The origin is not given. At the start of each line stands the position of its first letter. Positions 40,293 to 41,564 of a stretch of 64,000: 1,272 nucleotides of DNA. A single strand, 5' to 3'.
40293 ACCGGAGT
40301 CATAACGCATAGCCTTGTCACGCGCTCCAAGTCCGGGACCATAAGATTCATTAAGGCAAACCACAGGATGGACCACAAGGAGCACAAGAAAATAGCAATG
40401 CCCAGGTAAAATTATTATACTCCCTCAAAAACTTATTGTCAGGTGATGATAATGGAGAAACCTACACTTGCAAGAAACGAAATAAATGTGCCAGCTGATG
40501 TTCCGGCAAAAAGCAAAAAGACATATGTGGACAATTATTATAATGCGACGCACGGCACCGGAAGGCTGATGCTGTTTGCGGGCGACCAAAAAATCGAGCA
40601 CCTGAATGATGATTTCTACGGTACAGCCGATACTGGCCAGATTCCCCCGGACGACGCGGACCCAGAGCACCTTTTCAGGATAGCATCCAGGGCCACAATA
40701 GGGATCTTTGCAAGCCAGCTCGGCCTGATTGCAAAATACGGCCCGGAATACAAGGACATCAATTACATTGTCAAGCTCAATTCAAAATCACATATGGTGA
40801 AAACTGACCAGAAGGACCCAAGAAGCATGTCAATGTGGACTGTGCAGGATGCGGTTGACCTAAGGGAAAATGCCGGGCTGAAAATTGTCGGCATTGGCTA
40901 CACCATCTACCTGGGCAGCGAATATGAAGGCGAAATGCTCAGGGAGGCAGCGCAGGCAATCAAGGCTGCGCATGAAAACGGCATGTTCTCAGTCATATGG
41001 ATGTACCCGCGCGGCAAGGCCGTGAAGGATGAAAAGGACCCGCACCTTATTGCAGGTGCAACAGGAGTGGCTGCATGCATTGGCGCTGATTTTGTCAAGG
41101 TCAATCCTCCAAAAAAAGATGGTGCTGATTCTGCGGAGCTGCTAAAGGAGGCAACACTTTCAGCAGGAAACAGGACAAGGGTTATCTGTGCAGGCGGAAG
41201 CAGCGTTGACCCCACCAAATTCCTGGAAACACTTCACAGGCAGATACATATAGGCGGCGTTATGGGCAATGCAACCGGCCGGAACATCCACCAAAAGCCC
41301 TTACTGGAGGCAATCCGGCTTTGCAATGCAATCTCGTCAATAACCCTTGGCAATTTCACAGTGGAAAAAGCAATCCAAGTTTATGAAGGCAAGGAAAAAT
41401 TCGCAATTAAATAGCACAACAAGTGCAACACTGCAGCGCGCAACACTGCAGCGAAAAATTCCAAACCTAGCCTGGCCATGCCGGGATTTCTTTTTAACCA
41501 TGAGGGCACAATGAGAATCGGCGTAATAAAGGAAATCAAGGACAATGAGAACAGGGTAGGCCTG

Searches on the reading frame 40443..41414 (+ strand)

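Call 72: search_protein_families(library=pfam, proteins=[window:40443-41414:+], max_evalue=0.00001)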
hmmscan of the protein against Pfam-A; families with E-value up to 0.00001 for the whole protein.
window:40443-41414:+ (323 aa): 1 family
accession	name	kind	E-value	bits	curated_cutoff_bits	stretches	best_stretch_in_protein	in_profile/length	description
PF01791.15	DeoC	-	2.4e-49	168.4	23.8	1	43-285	2-229/229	DeoC/LacD family aldolase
